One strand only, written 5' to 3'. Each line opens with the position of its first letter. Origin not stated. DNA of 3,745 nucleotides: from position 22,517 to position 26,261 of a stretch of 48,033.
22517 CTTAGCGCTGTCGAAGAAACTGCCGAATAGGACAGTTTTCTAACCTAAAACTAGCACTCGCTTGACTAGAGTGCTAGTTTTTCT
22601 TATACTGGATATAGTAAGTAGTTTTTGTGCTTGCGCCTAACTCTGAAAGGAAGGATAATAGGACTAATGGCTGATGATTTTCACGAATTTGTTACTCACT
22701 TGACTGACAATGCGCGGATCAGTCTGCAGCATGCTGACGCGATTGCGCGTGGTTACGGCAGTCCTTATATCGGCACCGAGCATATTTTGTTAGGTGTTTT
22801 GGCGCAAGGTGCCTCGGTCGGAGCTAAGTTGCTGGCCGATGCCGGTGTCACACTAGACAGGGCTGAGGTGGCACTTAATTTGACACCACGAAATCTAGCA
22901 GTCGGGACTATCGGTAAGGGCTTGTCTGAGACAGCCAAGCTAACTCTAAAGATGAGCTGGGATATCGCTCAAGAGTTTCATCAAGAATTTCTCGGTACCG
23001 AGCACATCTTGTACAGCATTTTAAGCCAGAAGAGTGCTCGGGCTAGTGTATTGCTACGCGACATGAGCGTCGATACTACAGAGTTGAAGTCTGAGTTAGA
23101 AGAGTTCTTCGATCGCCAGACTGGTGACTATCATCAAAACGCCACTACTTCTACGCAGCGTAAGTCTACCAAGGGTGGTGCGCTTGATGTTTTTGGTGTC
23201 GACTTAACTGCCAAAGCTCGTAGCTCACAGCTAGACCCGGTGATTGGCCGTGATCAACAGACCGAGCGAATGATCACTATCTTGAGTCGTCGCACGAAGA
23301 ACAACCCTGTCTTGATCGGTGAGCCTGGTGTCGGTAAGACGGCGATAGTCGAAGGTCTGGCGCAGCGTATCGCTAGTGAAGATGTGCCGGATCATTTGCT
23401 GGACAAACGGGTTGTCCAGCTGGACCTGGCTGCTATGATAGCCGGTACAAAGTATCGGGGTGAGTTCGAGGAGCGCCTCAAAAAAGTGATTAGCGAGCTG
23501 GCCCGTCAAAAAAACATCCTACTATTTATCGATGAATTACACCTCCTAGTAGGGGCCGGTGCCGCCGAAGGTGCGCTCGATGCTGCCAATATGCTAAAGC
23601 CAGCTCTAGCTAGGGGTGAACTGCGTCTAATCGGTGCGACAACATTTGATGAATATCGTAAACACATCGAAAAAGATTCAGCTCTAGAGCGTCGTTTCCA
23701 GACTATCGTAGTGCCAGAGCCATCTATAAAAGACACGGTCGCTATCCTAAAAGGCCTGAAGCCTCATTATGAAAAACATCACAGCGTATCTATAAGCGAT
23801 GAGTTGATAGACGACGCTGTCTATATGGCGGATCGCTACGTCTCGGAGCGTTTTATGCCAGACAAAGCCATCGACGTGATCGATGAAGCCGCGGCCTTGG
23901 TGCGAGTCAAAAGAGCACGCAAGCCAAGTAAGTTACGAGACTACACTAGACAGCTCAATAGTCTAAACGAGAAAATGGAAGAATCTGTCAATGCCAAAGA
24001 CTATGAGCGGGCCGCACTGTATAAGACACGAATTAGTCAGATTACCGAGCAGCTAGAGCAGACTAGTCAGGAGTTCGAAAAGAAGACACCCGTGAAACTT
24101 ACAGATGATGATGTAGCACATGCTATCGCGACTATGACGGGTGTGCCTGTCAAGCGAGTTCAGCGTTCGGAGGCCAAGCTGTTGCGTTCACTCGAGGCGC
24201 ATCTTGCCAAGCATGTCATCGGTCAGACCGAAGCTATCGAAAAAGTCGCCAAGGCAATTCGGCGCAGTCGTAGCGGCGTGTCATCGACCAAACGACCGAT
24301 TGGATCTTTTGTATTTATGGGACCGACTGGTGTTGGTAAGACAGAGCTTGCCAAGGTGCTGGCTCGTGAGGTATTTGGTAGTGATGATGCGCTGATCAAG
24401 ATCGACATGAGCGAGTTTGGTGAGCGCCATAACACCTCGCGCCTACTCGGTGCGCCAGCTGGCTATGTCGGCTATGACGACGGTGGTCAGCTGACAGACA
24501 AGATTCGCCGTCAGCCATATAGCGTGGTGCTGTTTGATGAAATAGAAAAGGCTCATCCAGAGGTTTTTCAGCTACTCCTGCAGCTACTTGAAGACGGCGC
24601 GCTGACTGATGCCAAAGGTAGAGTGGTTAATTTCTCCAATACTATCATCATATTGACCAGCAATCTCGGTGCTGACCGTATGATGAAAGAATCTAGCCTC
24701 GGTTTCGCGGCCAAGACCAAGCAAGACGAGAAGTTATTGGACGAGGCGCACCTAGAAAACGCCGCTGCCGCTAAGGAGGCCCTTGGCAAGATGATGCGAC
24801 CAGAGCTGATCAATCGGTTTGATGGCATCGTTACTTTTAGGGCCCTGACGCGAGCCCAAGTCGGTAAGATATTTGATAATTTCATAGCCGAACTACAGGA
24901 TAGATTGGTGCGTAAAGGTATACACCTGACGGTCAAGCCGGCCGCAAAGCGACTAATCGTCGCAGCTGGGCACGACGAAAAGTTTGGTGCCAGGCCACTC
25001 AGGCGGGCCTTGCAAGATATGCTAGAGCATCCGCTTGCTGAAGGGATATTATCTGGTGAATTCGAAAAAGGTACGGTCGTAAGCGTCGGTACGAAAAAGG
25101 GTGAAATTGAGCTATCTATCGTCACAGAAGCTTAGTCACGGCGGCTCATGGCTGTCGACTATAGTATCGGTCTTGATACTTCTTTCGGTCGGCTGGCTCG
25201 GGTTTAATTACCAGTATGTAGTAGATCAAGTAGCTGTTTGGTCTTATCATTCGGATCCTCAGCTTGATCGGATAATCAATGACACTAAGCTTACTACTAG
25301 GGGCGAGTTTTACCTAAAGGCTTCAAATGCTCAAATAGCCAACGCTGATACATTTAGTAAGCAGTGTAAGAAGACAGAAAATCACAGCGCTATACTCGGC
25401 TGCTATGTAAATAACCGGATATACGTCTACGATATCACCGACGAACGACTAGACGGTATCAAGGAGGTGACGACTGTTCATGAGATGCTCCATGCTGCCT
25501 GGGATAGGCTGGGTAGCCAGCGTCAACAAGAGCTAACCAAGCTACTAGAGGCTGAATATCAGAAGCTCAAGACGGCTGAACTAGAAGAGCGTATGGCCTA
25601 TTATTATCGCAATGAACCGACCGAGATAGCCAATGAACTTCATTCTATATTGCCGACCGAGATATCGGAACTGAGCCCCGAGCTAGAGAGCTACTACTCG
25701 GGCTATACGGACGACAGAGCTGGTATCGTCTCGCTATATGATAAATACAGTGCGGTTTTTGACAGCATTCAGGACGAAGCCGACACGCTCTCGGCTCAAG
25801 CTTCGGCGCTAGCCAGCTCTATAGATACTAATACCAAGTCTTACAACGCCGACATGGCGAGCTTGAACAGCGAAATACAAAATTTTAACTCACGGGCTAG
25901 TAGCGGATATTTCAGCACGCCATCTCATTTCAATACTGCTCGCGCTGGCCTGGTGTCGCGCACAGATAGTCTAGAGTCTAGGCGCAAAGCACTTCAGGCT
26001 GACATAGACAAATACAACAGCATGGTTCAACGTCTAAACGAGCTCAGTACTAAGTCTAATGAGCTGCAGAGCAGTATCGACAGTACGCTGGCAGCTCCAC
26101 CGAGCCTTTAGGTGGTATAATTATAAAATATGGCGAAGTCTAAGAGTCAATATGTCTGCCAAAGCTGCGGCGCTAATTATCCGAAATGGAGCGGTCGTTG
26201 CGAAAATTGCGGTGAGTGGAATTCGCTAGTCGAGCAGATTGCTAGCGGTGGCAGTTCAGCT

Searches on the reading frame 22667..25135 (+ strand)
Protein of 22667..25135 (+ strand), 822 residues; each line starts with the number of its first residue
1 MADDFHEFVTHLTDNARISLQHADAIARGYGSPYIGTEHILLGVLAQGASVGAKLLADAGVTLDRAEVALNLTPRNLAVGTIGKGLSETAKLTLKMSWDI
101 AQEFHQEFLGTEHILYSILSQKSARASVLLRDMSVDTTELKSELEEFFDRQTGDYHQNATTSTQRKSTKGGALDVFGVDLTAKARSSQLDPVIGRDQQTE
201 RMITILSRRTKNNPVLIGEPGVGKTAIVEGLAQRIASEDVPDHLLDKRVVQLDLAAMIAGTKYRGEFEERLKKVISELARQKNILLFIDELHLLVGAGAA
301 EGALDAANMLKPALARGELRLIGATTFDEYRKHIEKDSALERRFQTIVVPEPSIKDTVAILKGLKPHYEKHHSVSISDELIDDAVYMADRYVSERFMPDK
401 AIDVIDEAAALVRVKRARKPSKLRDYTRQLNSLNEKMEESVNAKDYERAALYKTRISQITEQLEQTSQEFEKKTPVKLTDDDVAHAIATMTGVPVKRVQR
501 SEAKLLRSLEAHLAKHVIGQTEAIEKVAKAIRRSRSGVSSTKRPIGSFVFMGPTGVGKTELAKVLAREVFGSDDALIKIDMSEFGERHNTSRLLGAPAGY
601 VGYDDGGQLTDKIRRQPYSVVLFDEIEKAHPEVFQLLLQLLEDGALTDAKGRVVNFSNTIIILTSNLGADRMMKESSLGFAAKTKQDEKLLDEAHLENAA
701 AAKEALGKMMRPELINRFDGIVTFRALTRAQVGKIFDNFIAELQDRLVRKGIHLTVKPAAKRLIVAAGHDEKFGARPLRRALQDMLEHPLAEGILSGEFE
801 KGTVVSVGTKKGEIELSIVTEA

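Call 12: search_protein_families(library=ncbifam, proteins=[window:22667-25135:+], max_evalue=1e-10)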
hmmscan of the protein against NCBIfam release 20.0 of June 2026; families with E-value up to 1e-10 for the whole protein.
window:22667-25135:+ (822 aa): 9 families
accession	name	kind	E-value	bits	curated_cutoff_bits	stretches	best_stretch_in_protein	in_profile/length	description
TIGR03346.1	chaperone_ClpB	equivalog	1.3e-264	880.6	1232.1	2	12-471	1-451/853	ATP-dependent chaperone ClpB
NF008118.0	PRK10865.1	equivalog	1.3e-222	741.2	1417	2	11-471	5-456/857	ATP-dependent chaperone ClpB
TIGR02639.1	ClpA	equivalog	4.4e-222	739.3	993.15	1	15-807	4-732/734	ATP-dependent Clp protease ATP-binding subunit ClpA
TIGR03345.1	VI_ClpV1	equivalog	2.6e-207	691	884.95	2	13-472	2-468/852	type VI secretion system ATPase TssH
NF033607.0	disagg_AAA_ClpG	exception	1.8e-204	681.4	1900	1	87-806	165-873/932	AAA family protein disaggregase ClpG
NF033606.1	heat_AAA_ClpK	exception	1.9e-199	664.8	1900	1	12-806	112-895/949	heat shock survival AAA family ATPase ClpK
NF008263.0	PRK11034.1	equivalog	8.7e-178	592.6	1350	2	158-441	154-441/758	ATP-dependent Clp protease ATP-binding subunit ClpA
NF003745.1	PRK05342.1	equivalog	1.3e-14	53.9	359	0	672-788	258-378/418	ATP-dependent Clp protease ATP-binding subunit ClpX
NF009067.0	PRK12402.1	equivalog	6.3e-11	41.8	317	0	182-278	7-98/340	replication factor C small subunit 2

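Call 43: find_homologous_proteins(query=window:22667-25135:+, max_evalue=1e-50)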
Query window:22667-25135:+ (822 aa): 8000 proteins with E <= 1e-50 among 8000 candidates; the best 120 are listed.
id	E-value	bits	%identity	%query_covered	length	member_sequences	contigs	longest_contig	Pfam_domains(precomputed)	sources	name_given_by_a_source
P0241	0.0e+0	1775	100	100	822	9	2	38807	PF13173.13,PF02861.26,PF02151.26,PF00004.36,PF13401.13,PF23569.2,PF17871.8,PF13238.13,PF05496.19,PF07728.21,PF13191.13,PF00158.33,PF07724.21,PF05621.18,PF10431.16,PF20720.4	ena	-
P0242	0.0e+0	1538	85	100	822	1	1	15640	PF13173.13,PF02861.26,PF02151.26,PF00004.36,PF13401.13,PF23569.2,PF17871.8,PF13238.13,PF05496.19,PF07728.21,PF13191.13,PF00158.33,PF07724.21,PF10431.16,PF20720.4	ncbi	-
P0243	0.0e+0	1535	85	100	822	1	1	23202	PF13173.13,PF02861.26,PF02151.26,PF00004.36,PF13401.13,PF23569.2,PF17871.8,PF13238.13,PF05496.19,PF07728.21,PF13191.13,PF00158.33,PF07724.21,PF10431.16,PF20720.4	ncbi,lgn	-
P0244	0.0e+0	1533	85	100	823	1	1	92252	PF02861.26,PF02151.26,PF00004.36,PF13401.13,PF17871.8,PF13238.13,PF05496.19,PF07728.21,PF13191.13,PF00158.33,PF07724.21,PF13521.13,PF05621.18,PF10431.16,PF20720.4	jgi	jgi:ATP-dependent Clp protease ATP-binding subunit ClpC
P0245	0.0e+0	1531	85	100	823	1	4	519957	PF02861.26,PF02151.26,PF00004.36,PF13401.13,PF17871.8,PF13238.13,PF05496.19,PF07728.21,PF13191.13,PF00158.33,PF07724.21,PF05621.18,PF10431.16,PF20720.4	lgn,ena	-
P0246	0.0e+0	1505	83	100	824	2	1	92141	PF13173.13,PF02861.26,PF02151.26,PF00004.36,PF13401.13,PF23569.2,PF17871.8,PF13238.13,PF05496.19,PF07728.21,PF13191.13,PF00158.33,PF07724.21,PF13521.13,PF05621.18,PF10431.16,PF20720.4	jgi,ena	-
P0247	0.0e+0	1504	83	100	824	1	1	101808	PF13173.13,PF02861.26,PF02151.26,PF00004.36,PF13401.13,PF23569.2,PF17871.8,PF13238.13,PF05496.19,PF07728.21,PF13191.13,PF00158.33,PF07724.21,PF13521.13,PF05621.18,PF10431.16,PF20720.4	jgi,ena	-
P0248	0.0e+0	1503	84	99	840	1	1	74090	PF02861.26,PF02151.26,PF00004.36,PF13401.13,PF23569.2,PF17871.8,PF13238.13,PF05496.19,PF07728.21,PF13191.13,PF00158.33,PF07724.21,PF05621.18,PF10431.16,PF20720.4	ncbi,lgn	-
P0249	0.0e+0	1501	83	100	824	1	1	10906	PF13173.13,PF02861.26,PF02151.26,PF00004.36,PF13401.13,PF23569.2,PF17871.8,PF13238.13,PF05496.19,PF07728.21,PF13191.13,PF00158.33,PF07724.21,PF05621.18,PF10431.16,PF20720.4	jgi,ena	-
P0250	0.0e+0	1491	82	100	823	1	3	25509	PF02861.26,PF02151.26,PF00004.36,PF13401.13,PF23569.2,PF17871.8,PF13238.13,PF05496.19,PF07728.21,PF13191.13,PF00158.33,PF07724.21,PF12775.14,PF05621.18,PF10431.16,PF20720.4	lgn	-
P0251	0.0e+0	1491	83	100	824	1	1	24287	PF02861.26,PF02151.26,PF00004.36,PF13401.13,PF23569.2,PF17871.8,PF13238.13,PF05496.19,PF07728.21,PF13191.13,PF00158.33,PF07724.21,PF05621.18,PF10431.16,PF20720.4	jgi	-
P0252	0.0e+0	1489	82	100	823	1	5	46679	PF02861.26,PF02151.26,PF00004.36,PF13401.13,PF23569.2,PF17871.8,PF13238.13,PF05496.19,PF07728.21,PF13191.13,PF00158.33,PF07724.21,PF12775.14,PF05621.18,PF10431.16,PF20720.4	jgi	jgi:ATP-dependent Clp protease ATP-binding subunit ClpC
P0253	0.0e+0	1488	82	100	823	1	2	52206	PF02861.26,PF02151.26,PF00004.36,PF13401.13,PF23569.2,PF17871.8,PF13238.13,PF05496.19,PF07728.21,PF13191.13,PF00158.33,PF07724.21,PF12775.14,PF05621.18,PF10431.16,PF20720.4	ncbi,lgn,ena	-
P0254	0.0e+0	1487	83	100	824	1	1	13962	PF13173.13,PF02861.26,PF02151.26,PF00004.36,PF13401.13,PF23569.2,PF17871.8,PF13238.13,PF05496.19,PF06309.18,PF07728.21,PF13191.13,PF00158.33,PF07724.21,PF12775.14,PF13521.13,PF05621.18,PF10431.16,PF20720.4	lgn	-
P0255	0.0e+0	1486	82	100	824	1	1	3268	PF13173.13,PF02861.26,PF02151.26,PF00004.36,PF13401.13,PF23569.2,PF17871.8,PF13238.13,PF05496.19,PF07728.21,PF13191.13,PF00158.33,PF07724.21,PF05621.18,PF10431.16,PF20720.4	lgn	-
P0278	0.0e+0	1463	80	100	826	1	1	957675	PF13173.13,PF02861.26,PF02151.26,PF00004.36,PF13401.13,PF23569.2,PF17871.8,PF13238.13,PF05496.19,PF07728.21,PF13191.13,PF01695.24,PF00158.33,PF07724.21,PF05621.18,PF10431.16,PF20720.4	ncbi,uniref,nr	ncbi:ATP-dependent Clp protease ATP-binding subunit [Streptomyces caniscabiei]|uniref:ATP-dependent 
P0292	0.0e+0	1459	80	100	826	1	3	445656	PF02861.26,PF02151.26,PF00004.36,PF13401.13,PF23569.2,PF17871.8,PF13238.13,PF05496.19,PF07728.21,PF13191.13,PF00158.33,PF07724.21,PF05621.18,PF10431.16,PF20720.4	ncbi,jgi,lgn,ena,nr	ncbi:MAG TPA: ATP-dependent Clp protease ATP-binding subunit [Candidatus Saccharimonadales bacterium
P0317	0.0e+0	1453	79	100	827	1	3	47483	PF02861.26,PF02151.26,PF00004.36,PF13401.13,PF23569.2,PF17871.8,PF13238.13,PF05496.19,PF07728.21,PF13191.13,PF01695.24,PF00158.33,PF07724.21,PF05621.18,PF10431.16,PF20720.4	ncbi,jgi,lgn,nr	ncbi:MAG: ATP-dependent Clp protease ATP-binding subunit ClpC [Candidatus Saccharibacteria bacterium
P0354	0.0e+0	1442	79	100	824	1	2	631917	PF13173.13,PF02861.26,PF02151.26,PF00004.36,PF13401.13,PF23569.2,PF17871.8,PF13238.13,PF05496.19,PF06309.18,PF07728.21,PF13191.13,PF00158.33,PF07724.21,PF05621.18,PF10431.16,PF20720.4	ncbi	ncbi:ATP-dependent Clp protease ATP-binding subunit ClpC [compost metagenome]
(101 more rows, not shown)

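Call 44: find_encoding_contigs(protein=P0244, flank=2500, max_places=2)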
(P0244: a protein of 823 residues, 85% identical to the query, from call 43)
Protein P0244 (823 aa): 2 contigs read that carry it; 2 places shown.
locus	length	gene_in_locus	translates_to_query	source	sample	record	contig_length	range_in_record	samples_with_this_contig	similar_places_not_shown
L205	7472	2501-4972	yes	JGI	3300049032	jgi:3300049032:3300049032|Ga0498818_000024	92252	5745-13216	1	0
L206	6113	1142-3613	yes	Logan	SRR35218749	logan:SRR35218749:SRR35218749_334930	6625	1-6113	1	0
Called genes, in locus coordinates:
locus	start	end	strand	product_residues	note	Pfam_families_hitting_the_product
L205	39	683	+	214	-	PF07510:GmrSD_C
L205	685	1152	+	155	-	-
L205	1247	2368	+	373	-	PF08529:NusA_N, PF00575:S1, PF13184:KH_NusA_1st, PF07650:KH_2 (weak), PF26594:KH_NusA_2nd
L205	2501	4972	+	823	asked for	PF02861:Clp_N, PF00004:AAA, PF17871:AAA_lid_9, PF02151:UVR, PF00004:AAA, PF07724:AAA_2, PF07728:AAA_5, PF10431:ClpB_D2-small, +8 more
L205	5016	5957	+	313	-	-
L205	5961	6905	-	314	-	PF00924:MS_channel_2nd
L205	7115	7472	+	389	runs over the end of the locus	PF03796:DnaB_C (weak), PF06745:ATPase, PF13481:AAA_25, PF23442:DUF7125 (weak), PF13401:AAA_22 (weak), PF05362:Lon_C (weak), PF13541:ChlI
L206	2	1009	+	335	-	?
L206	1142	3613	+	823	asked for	PF02861:Clp_N, PF00004:AAA, PF17871:AAA_lid_9, PF02151:UVR, PF00004:AAA, PF07724:AAA_2, PF07728:AAA_5, PF10431:ClpB_D2-small, +8 more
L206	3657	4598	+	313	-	-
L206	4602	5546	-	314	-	PF00924:MS_channel_2nd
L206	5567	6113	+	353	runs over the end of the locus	?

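Call 45: find_encoding_contigs(protein=P0252, flank=2500, max_places=2)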
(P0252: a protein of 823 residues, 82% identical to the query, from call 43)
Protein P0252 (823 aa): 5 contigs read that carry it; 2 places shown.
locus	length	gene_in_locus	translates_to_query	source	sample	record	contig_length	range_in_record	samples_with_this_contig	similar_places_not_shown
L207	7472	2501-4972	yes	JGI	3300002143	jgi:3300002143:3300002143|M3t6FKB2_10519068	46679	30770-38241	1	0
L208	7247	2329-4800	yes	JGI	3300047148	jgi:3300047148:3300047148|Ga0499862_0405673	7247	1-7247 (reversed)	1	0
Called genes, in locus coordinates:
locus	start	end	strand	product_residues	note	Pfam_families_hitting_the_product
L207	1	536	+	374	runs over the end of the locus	PF08529:NusA_N, PF00575:S1, PF13184:KH_NusA_1st, PF26594:KH_NusA_2nd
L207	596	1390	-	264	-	PF12679:ABC2_membrane_2, PF13346:ABC2_membrane_5 (weak)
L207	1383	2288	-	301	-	PF00005:ABC_tran, PF13304:AAA_21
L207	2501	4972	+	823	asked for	PF02861:Clp_N, PF13191:AAA_16 (weak), PF23569:NBD_SMAX1 (weak), PF00004:AAA, PF17871:AAA_lid_9, PF02151:UVR, PF07724:AAA_2, PF10431:ClpB_D2-small, +9 more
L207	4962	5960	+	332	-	-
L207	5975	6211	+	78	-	-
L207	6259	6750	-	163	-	-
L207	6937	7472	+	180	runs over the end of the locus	PF02525:Flavodoxin_2, PF03358:FMN_red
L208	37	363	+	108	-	PF07650:KH_2 (weak), PF26594:KH_NusA_2nd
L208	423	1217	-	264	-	PF12679:ABC2_membrane_2, PF13346:ABC2_membrane_5 (weak)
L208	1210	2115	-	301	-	PF00005:ABC_tran, PF13304:AAA_21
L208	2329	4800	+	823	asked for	PF02861:Clp_N, PF13191:AAA_16 (weak), PF23569:NBD_SMAX1 (weak), PF00004:AAA, PF17871:AAA_lid_9, PF02151:UVR, PF07724:AAA_2, PF10431:ClpB_D2-small, +9 more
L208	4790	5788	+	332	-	-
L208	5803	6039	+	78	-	-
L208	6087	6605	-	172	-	-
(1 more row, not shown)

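Call 46: find_encoding_contigs(protein=P0278, flank=2500, max_places=2)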
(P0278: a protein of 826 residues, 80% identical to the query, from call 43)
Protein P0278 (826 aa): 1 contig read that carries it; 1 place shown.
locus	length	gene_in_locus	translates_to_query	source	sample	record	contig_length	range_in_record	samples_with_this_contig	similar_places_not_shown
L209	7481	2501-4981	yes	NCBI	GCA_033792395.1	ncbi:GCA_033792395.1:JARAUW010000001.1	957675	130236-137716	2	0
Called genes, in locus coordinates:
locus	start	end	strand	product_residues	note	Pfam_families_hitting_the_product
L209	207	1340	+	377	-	PF08529:NusA_N, PF00575:S1, PF13184:KH_NusA_1st, PF07650:KH_2 (weak), PF26594:KH_NusA_2nd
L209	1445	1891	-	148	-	-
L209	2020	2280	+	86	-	-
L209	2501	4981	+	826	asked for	PF02861:Clp_N, PF13191:AAA_16 (weak), PF23569:NBD_SMAX1 (weak), PF00004:AAA, PF17871:AAA_lid_9, PF07724:AAA_2, PF07728:AAA_5, PF10431:ClpB_D2-small, +10 more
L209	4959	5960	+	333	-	-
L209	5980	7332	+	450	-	PF18073:Zn_ribbon_LapB, PF13481:AAA_25, PF03796:DnaB_C (weak), PF06745:ATPase, PF23442:DUF7125 (weak), PF13401:AAA_22 (weak), PF13541:ChlI, PF05362:Lon_C (weak)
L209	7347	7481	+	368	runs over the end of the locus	-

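Call 47: find_encoding_contigs(protein=P0292, flank=2500, max_places=2)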
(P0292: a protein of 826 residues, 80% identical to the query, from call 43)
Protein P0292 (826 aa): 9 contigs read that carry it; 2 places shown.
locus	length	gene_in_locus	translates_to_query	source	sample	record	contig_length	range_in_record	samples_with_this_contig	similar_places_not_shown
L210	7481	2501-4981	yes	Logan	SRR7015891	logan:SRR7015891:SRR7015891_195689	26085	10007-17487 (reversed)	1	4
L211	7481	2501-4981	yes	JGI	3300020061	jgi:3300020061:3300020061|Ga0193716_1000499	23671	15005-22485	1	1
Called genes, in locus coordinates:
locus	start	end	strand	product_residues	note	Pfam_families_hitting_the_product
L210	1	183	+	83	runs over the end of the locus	-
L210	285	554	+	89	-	PF04226:Transgly_assoc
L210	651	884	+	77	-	PF06150:ChaB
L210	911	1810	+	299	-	PF00106:adh_short, PF08659:KR, PF23441:SDR (weak), PF13561:adh_short_C2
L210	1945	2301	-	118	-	-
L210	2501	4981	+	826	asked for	PF02861:Clp_N, PF00004:AAA, PF17871:AAA_lid_9, PF02151:UVR, PF00004:AAA, PF07724:AAA_2, PF07728:AAA_5, PF10431:ClpB_D2-small, +8 more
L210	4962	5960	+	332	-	-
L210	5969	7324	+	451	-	PF18073:Zn_ribbon_LapB, PF13481:AAA_25, PF03796:DnaB_C (weak), PF05362:Lon_C (faint), PF06745:ATPase, PF23442:DUF7125, PF13541:ChlI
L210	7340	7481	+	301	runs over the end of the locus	PF01850:PIN (weak)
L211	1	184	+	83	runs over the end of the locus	-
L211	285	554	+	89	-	PF04226:Transgly_assoc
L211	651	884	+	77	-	PF06150:ChaB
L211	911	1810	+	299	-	PF00106:adh_short, PF08659:KR, PF23441:SDR (weak), PF13561:adh_short_C2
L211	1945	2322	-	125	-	-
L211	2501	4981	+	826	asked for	PF02861:Clp_N, PF00004:AAA, PF17871:AAA_lid_9, PF02151:UVR, PF00004:AAA, PF07724:AAA_2, PF07728:AAA_5, PF10431:ClpB_D2-small, +8 more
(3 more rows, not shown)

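Call 48: find_encoding_contigs(protein=P0317, flank=2500, max_places=2)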
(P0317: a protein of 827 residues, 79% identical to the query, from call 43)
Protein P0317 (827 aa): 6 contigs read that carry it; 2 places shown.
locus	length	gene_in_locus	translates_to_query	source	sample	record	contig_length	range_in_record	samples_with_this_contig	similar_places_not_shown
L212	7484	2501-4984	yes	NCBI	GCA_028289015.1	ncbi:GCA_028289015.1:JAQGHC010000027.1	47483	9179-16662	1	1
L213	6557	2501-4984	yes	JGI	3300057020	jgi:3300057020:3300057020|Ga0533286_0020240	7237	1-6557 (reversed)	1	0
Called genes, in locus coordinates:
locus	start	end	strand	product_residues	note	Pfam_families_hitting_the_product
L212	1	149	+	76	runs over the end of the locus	PF06150:ChaB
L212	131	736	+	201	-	PF02245:Pur_DNA_glyco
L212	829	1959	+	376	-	PF08529:NusA_N, PF00575:S1, PF13184:KH_NusA_1st, PF07650:KH_2, PF26594:KH_NusA_2nd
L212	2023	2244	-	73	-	-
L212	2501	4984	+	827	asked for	PF02861:Clp_N, PF00004:AAA, PF17871:AAA_lid_9, PF02151:UVR, PF00004:AAA, PF07724:AAA_2, PF07728:AAA_5, PF10431:ClpB_D2-small, +9 more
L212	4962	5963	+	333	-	-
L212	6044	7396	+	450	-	PF18073:Zn_ribbon_LapB, PF00154:RecA_N (weak), PF13481:AAA_25, PF03796:DnaB_C (weak), PF06745:ATPase, PF23442:DUF7125, PF13401:AAA_22 (weak), PF13541:ChlI, +1 more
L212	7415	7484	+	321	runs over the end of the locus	-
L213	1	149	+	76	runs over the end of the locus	PF06150:ChaB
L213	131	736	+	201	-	PF02245:Pur_DNA_glyco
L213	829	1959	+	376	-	PF08529:NusA_N, PF00575:S1, PF13184:KH_NusA_1st, PF07650:KH_2, PF26594:KH_NusA_2nd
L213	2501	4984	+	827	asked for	PF02861:Clp_N, PF00004:AAA, PF17871:AAA_lid_9, PF02151:UVR, PF00004:AAA, PF07724:AAA_2, PF07728:AAA_5, PF10431:ClpB_D2-small, +9 more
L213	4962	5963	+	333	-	-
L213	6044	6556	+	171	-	?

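Call 49: find_encoding_contigs(protein=P0354, flank=2500, max_places=2)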
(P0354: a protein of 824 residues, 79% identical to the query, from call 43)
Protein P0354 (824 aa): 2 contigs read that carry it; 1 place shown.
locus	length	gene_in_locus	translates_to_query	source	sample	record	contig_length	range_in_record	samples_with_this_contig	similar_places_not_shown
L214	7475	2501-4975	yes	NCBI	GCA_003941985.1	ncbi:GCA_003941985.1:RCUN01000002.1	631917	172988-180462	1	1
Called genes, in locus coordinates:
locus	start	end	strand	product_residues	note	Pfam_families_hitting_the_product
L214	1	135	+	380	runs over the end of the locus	PF08529:NusA_N, PF00575:S1, PF13184:KH_NusA_1st, PF26594:KH_NusA_2nd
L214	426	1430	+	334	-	PF00150:Cellulase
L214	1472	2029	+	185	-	PF03358:FMN_red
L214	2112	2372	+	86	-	PF06150:ChaB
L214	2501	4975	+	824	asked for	PF02861:Clp_N, PF23569:NBD_SMAX1, PF00004:AAA, PF17871:AAA_lid_9, PF02151:UVR, PF00004:AAA, PF07724:AAA_2, PF10431:ClpB_D2-small, +10 more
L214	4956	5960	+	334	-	-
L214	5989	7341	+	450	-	PF18073:Zn_ribbon_LapB, PF03796:DnaB_C, PF13481:AAA_25, PF23442:DUF7125, PF06745:ATPase, PF13541:ChlI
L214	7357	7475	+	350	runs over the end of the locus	-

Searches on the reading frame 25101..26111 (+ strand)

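Call 12: search_protein_families(library=ncbifam, proteins=[window:25101-26111:+], max_evalue=1e-10)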
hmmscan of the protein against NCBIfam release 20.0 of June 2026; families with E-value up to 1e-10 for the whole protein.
window:25101-26111:+ (336 aa): 0 families

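Call 17: search_protein_families(library=pfam, proteins=[window:25101-26111:+], max_evalue=0.0001)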
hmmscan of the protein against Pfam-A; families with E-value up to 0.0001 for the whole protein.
window:25101-26111:+ (336 aa): 0 families

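Call 61: search_protein_families(library=pfam, proteins=[window:25101-26111:+], max_evalue=0.01)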
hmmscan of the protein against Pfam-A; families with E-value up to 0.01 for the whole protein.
window:25101-26111:+ (336 aa): 2 families
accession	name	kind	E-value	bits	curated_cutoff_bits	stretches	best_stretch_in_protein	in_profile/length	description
PF07926.17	TPR_MLP1_2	-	0.0012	19.3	36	0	214-266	60-112/129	TPR/MLP1/MLP2-like protein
PF14362.11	DUF4407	-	0.005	16.6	31.3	0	198-323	131-232/297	Domain of unknown function (DUF4407)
